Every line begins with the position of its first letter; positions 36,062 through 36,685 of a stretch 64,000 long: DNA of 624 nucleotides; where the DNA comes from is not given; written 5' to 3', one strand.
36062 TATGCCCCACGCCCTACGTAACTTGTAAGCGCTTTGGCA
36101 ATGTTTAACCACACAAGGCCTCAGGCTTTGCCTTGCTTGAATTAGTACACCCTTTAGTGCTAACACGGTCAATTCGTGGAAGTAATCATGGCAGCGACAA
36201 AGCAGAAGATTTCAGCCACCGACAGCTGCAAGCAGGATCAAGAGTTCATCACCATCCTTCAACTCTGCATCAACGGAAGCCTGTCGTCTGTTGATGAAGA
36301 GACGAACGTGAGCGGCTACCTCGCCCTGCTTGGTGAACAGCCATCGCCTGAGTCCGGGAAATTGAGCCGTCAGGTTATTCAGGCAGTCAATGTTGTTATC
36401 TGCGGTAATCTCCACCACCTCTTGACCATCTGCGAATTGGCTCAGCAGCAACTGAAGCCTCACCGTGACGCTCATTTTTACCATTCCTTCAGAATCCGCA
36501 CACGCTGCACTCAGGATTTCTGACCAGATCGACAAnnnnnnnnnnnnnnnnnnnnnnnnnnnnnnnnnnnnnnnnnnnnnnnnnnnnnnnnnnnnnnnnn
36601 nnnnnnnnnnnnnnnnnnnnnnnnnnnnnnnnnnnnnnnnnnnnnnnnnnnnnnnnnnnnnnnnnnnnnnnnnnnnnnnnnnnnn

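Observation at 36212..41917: Sulfur amino-acid cluster combining methanogen-type sulfide-dependent homocysteine genes with a ThiF/MoaD-GG sulfur-carrier pair next to cysE-cysK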

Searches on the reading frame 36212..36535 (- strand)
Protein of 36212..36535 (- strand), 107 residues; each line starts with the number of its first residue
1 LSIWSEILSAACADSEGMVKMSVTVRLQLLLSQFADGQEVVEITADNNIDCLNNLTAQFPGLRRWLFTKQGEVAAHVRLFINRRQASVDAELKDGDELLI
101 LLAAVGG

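Call 3: search_protein_families(library=pfam, proteins=[window:36212-36535:-], max_evalue=0.01)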
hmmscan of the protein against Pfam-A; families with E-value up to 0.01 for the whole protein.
window:36212-36535:- (107 aa): 1 family
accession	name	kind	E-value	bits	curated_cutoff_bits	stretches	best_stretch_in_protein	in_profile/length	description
PF02597.26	ThiS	-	0.0012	19.8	22.5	1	45-107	21-76/76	ThiS family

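Call 4: search_protein_families(library=ncbifam, proteins=[window:36212-36535:-], max_evalue=0.01)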
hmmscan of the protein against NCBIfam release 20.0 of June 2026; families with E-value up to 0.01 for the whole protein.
window:36212-36535:- (107 aa): 2 families
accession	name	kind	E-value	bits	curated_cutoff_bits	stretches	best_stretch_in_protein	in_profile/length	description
NF041918.1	SAMP1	equivalog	1.4e-07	31.9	60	1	30-107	8-91/91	ubiquitin-like small modifier protein 1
TIGR01687.1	moaD_arch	subfamily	1.6e-07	31.7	49.5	1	37-107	14-88/88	MoaD family protein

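Call 18: find_homologous_proteins(query=window:36215-36475:-, max_evalue=0.001)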
Query seq(87 aa) (87 aa): 35 proteins with E <= 0.001 among 42 candidates.
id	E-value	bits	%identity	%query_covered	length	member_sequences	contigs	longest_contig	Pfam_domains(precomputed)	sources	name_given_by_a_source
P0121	1.3e-48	179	100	100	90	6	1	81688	-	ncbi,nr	ncbi:MAG TPA: hypothetical protein VMX96_06900 [Dehalococcoidia bacterium]|nr:hypothetical protein [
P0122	5.5e-47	174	98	100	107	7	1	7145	-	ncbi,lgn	-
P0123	3.1e-46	172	95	100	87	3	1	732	-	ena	-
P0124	6.2e-46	171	95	100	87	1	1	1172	-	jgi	-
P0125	6.3e-46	171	95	100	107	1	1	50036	-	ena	-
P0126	4.4e-45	168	93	100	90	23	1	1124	-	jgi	-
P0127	5.1e-44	165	91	99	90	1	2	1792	-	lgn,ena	-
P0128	5.2e-44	165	92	100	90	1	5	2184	-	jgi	jgi:molybdopterin converting factor small subunit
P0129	1.9e-43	163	90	99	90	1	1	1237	-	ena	-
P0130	5.4e-43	161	90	100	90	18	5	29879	-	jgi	-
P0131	3.3e-42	159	90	100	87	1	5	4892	-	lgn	-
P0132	1.3e-41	157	86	100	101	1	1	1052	-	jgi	jgi:molybdopterin converting factor small subunit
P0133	1.8e-41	157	87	100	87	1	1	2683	-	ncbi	-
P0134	2.0e-41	157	87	100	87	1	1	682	-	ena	-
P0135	2.3e-40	153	84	100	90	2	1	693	-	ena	-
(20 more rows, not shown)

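Call 34: search_solved_structures(query=window:36215-36475:-, max_evalue=10)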
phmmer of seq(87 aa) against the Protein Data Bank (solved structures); distinct sequences matched with E-value up to 10: 10.
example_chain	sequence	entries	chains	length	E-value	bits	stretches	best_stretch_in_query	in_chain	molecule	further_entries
4n6e_B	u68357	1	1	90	5.1e-05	26.3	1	1-87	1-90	ThiS/MoaD family protein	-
3dwg_C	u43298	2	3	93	0.0051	19.9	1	1-87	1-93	9.5 kDa culture filtrate antigen cfp10A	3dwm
3po0_A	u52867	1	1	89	0.0096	19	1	18-86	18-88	Small archaeal modifier protein 1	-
4hro_A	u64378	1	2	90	0.011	18.9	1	21-86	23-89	Small archaeal modifier protein 1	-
2l83_A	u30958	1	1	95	0.014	18.6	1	21-86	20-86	Small archaeal modifier protein 1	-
2l52_A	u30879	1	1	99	0.037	17.2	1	7-86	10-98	METHANOSARCINA ACETIVORANS SAMP1 HOMOLOG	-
1vjk_A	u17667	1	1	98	0.073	16.2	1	20-82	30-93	molybdopterin converting factor, subunit 1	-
2m19_A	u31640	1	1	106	0.14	15.3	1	29-86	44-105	Molybdopterin converting factor subunit 1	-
7aqc_Y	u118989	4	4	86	0.29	14.3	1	50-81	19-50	Uncharacterized protein YabO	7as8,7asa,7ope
5gzb_A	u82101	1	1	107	0.58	13.4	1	23-75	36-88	Transcriptional enhancer factor TEF-3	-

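Call 56: search_solved_structures(query=A2, max_evalue=1)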
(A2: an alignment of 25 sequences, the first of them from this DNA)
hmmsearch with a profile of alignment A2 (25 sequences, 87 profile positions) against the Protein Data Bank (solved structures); distinct sequences matched with E-value up to 1: 16.
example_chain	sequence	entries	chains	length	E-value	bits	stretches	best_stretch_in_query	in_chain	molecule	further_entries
4n6e_B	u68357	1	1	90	3.1e-11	46.1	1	1-87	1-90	ThiS/MoaD family protein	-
3dwg_C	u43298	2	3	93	5.3e-11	45.4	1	1-87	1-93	9.5 kDa culture filtrate antigen cfp10A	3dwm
3po0_A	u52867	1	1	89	9.6e-07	31.7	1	21-87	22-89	Small archaeal modifier protein 1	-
2l52_A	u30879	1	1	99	1e-06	31.6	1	2-87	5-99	METHANOSARCINA ACETIVORANS SAMP1 HOMOLOG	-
4hro_A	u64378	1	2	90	1.1e-06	31.5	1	21-87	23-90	Small archaeal modifier protein 1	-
2l83_A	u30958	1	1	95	1.5e-06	31.1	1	21-87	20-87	Small archaeal modifier protein 1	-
1vjk_A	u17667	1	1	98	8.7e-05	25.4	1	3-87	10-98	molybdopterin converting factor, subunit 1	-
2m19_A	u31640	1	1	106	0.0016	21.4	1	27-87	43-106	Molybdopterin converting factor subunit 1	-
1v8c_A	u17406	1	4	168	0.0053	19.7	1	9-66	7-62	MoaD related protein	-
7aqc_Y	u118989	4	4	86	0.0092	19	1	51-80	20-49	Uncharacterized protein YabO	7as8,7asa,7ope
3frp_A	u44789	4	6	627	0.14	15.2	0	7-56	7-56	Cobra venom factor alpha chain | Cobra venom factor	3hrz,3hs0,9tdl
1f0z_A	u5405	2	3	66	0.16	15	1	47-87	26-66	THIS PROTEIN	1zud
2g1e_A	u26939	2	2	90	0.42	13.6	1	3-87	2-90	hypothetical protein Ta0895 | Putative uncharacterized protein Ta0895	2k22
3prx_B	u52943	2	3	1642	0.57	13.2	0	7-56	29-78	Cobra venom factor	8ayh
6qlb_A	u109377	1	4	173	0.86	12.6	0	21-44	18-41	Calpain small subunit 1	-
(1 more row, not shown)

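Call 60: predict_structure(alignment_id=A2)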
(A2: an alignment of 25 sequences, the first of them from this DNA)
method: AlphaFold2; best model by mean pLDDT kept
length: 87 residues; sequences in the alignment: 25
mean_pLDDT: 93.3   pTM: 0.84
mean pLDDT of the five models: 93.3, 92.3, 88.9, 88.7, 88.3
residues with pLDDT >= 90: 80; 70-90: 4; 50-70: 1; < 50: 2
segments of 3 or more residues with pLDDT < 50: none
pLDDT, mean of each block of 10 residues (from residue 1): 94 93 97 97 95 95 96 97 67
secondary structure, 60 per line:
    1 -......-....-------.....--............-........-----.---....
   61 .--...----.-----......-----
elements in order: E2-7 H9-12 E20-24 H28-38 H40-46 E57-61 E64-66 E77-82

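Call 63: fold_search(model_id=the predicted structure, library=pdb)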
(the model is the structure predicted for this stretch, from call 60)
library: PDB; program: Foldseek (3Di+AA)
matches with E <= 10: 787; with E <= 0.001: 26
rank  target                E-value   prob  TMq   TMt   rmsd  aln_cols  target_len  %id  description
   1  3po0                  7.1e-09  1.00  0.89  0.88   1.8        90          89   27  Crystal structure of SAMP1 from Haloferax volcanii (released 2011-03-30)
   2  3dwg_C                8.1e-08  1.00  0.83  0.79   2.8        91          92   25  Crystal structure of a sulfur carrier protein complex found in the cysteine biosynthetic pathway of Mycobacterium tube (released 2008-09-23)
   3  4hro_A                9.9e-08  1.00  0.88  0.88   1.2        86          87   24  Crystal structure of H. volcanii small archaeal modifier protein 1 (released 2013-10-30)
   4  4n6e_B                1.1e-07  1.00  0.85  0.83   2.4        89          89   25  Crystal structure of Amycolatopsis orientalis BexX/CysO complex (released 2014-05-14)
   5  4hro_B                2.3e-07  1.00  0.88  0.87   1.2        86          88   24  Crystal structure of H. volcanii small archaeal modifier protein 1 (released 2013-10-30)
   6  2l52_MODEL_1_A        8.7e-07  1.00  0.88  0.78   2.2        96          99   28  Solution structure of the small archaeal modifier protein 1 (SAMP1) from Methanosarcina acetivorans (released 2011-02-09)
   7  3dwm_A                1.5e-06  1.00  0.82  0.81   1.9        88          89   24  Crystal structure of Mycobacterium tuberculosis CysO, an antigen (released 2008-09-23)
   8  1v8c_A                3.5e-05  1.00  0.83  0.45   1.4        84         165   23  Crystal Structure of MoaD related protein from Thermus thermophilus HB8 (released 2004-01-20)
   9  2m19_MODEL_1_A        4.0e-05  1.00  0.79  0.67   2.4        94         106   26  Solution structure of the Haloferax volcanii HVO 2177 protein (released 2013-08-07)
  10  1fm0_D                4.6e-05  1.00  0.60  0.64   4.1        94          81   15  MOLYBDOPTERIN SYNTHASE (MOAD/MOAE) (released 2001-01-17)
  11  1nvi_D                7.2e-05  1.00  0.71  0.75   3.1        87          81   23  Orthorhombic Crystal Form of Molybdopterin Synthase (released 2003-05-06)
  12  5mpo_B                8.2e-05  1.00  0.72  0.74   3.1        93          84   16  Crystal structure of human molybdopterin synthase complex (released 2016-12-28)
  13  1vjk                  9.4e-05  1.00  0.78  0.78   3.2        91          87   22  Putative molybdopterin converting factor, subunit 1 from Pyrococcus furiosus, Pfu-562899-001 (released 2004-08-10)
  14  3rpf_C                1.2e-04  1.00  0.65  0.74   3.1        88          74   24  Protein-protein complex of subunit 1 and 2 of Molybdopterin-converting factor from Helicobacter pylori 26695 (released 2011-06-29)
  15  6yuc_G                1.6e-04  1.00  0.78  0.69   2.8       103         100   16  Crystal structure of Uba4-Urm1 from Chaetomium thermophilum (released 2020-07-22)
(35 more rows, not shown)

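Call 76: find_homologous_proteins(query=A3, max_evalue=0.00001)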
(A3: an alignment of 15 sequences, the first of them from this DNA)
Query A3 (15 sequences) (87 aa, profile of the alignment): 7278 proteins with E <= 0.00001 among 7677 candidates; the best 120 are listed.
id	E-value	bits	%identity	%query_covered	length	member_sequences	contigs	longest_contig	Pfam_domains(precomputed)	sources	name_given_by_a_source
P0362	1.4e-34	136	37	100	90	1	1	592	PF02597.27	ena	-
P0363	4.0e-34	134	40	100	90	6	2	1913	PF02597.27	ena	-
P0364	5.2e-34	134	38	100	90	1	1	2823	PF02597.27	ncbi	-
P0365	1.8e-33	132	33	100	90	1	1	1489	PF02597.27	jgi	jgi:molybdopterin converting factor small subunit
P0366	2.4e-33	132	32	100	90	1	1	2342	PF02597.27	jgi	jgi:molybdopterin converting factor small subunit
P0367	2.5e-33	132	36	100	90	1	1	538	PF02597.27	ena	-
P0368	3.0e-33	132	32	100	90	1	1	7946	PF02597.27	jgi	jgi:molybdopterin converting factor small subunit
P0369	3.4e-33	131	36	100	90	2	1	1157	PF02597.27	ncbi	-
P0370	3.5e-33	131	32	100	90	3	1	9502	PF02597.27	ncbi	-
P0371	4.6e-33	131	35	100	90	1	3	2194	PF02597.27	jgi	-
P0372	4.9e-33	131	33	100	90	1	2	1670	PF02597.27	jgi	jgi:molybdopterin converting factor small subunit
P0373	5.3e-33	131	38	100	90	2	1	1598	PF02597.27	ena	-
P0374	5.8e-33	131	36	100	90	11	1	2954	PF02597.27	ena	-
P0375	6.0e-33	131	37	100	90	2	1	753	PF02597.27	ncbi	-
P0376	6.4e-33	130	33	100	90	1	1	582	PF02597.27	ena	-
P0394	1.3e-32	130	35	100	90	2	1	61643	PF02597.27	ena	-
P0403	1.6e-32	129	31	100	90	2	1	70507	PF02597.27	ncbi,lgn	-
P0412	2.1e-32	129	33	100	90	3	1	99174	PF02597.27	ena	-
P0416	2.6e-32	129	33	100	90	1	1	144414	PF02597.27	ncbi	ncbi:MAG: MoaD/ThiS family protein [Dehalococcoidia bacterium]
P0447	6.2e-32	127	31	100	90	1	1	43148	PF02597.27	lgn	-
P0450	6.6e-32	127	33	100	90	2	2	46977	PF02597.27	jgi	-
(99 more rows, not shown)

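Call 77: find_encoding_contigs(protein=P0416, flank=8000, max_places=1)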
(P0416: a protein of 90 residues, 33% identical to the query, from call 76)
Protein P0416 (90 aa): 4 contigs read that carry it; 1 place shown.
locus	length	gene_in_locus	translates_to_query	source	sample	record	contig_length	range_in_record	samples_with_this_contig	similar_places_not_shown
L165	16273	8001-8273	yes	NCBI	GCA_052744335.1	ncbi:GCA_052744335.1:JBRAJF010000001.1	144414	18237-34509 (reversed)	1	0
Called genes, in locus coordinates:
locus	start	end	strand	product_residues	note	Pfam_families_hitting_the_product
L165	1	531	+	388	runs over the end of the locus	PF00155:Aminotran_1_2 (weak), PF00266:Aminotran_5, PF01041:DegT_DnrJ_EryC1, PF01212:Beta_elim_lyase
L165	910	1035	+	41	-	-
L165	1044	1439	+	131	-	PF01592:NifU_N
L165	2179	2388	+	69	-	PF13459:Fer4_15, PF13370:Fer4_13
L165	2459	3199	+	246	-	PF00266:Aminotran_5, PF01041:DegT_DnrJ_EryC1 (weak), PF01212:Beta_elim_lyase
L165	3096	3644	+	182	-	PF00266:Aminotran_5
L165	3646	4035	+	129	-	PF01592:NifU_N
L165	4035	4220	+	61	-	PF12773:DZR (weak), PF13240:Zn_Ribbon_1 (weak), PF13248:Zn_ribbon_3 (weak)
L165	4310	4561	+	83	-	PF01206:TusA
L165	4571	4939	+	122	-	PF02635:DsrE, PF13686:DrsE_2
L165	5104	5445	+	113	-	PF12840:HTH_20, PF01022:HTH_5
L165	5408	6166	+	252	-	PF06325:PrmA, PF13489:Methyltransf_23, PF01135:PCMT, PF01209:Ubie_methyltran, PF05175:MTS, PF13847:Methyltransf_31, PF08241:Methyltransf_11, PF08242:Methyltransf_12, +4 more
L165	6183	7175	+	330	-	PF03773:ArsP_1, PF04945:YHS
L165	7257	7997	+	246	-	PF00899:ThiF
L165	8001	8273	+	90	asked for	PF02597:ThiS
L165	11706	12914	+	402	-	PF01837:HcyBio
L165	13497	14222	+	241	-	PF27030:AbpE_bact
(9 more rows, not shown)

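Call 78: find_encoding_contigs(protein=P0412, flank=8000, max_places=1)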
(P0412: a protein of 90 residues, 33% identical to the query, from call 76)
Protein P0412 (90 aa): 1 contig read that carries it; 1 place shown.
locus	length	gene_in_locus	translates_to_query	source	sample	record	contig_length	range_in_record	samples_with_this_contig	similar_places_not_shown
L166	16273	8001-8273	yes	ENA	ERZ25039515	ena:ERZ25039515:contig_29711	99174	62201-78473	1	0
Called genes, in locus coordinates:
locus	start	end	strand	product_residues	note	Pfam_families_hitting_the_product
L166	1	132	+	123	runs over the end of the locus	PF13386:DsbD_2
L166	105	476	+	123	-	PF02683:DsbD_TM (weak), PF13386:DsbD_2 (weak)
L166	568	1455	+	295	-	PF17892:Cadherin_5 (faint), PF17963:Big_9, PF18911:PKD_4 (weak), PF00801:PKD (weak), PF22352:K319L-like_PKD (weak), PF05345:He_PIG (faint), PF21027:Sde0182_C (faint), PF00801:PKD (weak)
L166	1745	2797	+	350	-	PF13593:SBF_like, PF01758:SBF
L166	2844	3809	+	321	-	PF17892:Cadherin_5 (faint), PF17963:Big_9, PF00801:PKD (weak), PF18911:PKD_4 (weak), PF22352:K319L-like_PKD (faint), PF17963:Big_9 (weak)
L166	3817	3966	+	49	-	-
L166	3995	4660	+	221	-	PF17963:Big_9 (weak), PF00801:PKD (weak), PF22352:K319L-like_PKD (faint)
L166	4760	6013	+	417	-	-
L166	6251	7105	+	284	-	PF03773:ArsP_1, PF04945:YHS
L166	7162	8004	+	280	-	PF00899:ThiF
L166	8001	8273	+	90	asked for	PF02597:ThiS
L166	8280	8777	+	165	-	PF02445:NadA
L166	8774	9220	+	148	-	PF02445:NadA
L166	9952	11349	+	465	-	-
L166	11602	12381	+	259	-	PF01946:Thi4, PF01266:DAO, PF01494:FAD_binding_3 (weak), PF07992:Pyr_redox_2 (weak), PF12831:FAD_oxidored, PF01593:Amino_oxidase (faint), PF13450:NAD_binding_8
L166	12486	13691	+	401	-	PF01837:HcyBio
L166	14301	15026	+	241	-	PF27030:AbpE_bact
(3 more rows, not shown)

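Call 79: find_encoding_contigs(protein=P0403, flank=8000, max_places=1)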
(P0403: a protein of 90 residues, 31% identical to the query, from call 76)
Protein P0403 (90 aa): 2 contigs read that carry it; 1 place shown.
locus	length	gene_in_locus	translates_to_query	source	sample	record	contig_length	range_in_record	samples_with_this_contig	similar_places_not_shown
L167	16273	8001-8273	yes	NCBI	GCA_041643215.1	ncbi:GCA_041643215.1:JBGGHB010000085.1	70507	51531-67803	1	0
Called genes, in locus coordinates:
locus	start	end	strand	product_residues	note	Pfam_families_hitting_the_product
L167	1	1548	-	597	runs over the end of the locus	PF01336:tRNA_anti-codon, PF00152:tRNA-synt_2, PF02938:GAD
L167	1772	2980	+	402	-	PF01837:HcyBio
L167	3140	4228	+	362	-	PF01118:Semialdhyde_dh, PF02774:Semialdhyde_dhC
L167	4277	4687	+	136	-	PF09383:NIL, PF00037:Fer4 (weak), PF12837:Fer4_6 (weak), PF13237:Fer4_10, PF14697:Fer4_21, PF12838:Fer4_7, PF13187:Fer4_9, PF00037:Fer4 (weak), +6 more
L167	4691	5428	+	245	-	PF27030:AbpE_bact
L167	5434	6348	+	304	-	PF02445:NadA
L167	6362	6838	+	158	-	PF03473:MOSC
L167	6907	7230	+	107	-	PF03091:CutA1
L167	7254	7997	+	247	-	PF00899:ThiF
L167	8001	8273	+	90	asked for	PF02597:ThiS (weak)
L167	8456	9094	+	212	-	PF00753:Lactamase_B, PF23023:Anti-Pycsar_Apyc1 (faint)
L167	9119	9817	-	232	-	PF02585:PIG-L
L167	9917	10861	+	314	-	PF13302:Acetyltransf_3 (weak), PF00583:Acetyltransf_1, PF13673:Acetyltransf_10 (weak), PF13508:Acetyltransf_7 (weak), PF00583:Acetyltransf_1, PF13673:Acetyltransf_10, PF13508:Acetyltransf_7, PF08445:FR47 (weak), +2 more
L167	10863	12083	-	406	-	PF20706:GT4-conflict, PF13439:Glyco_transf_4, PF13579:Glyco_trans_4_4, PF00534:Glycos_transf_1, PF13692:Glyco_trans_1_4, PF13524:Glyco_trans_1_2 (weak)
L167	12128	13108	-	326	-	PF04339:FemAB_like (weak), PF13480:Acetyltransf_6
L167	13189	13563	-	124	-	PF03652:RuvX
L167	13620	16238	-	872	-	PF01411:tRNA-synt_2c, PF07973:tRNA_SAD, PF02272:DHHA1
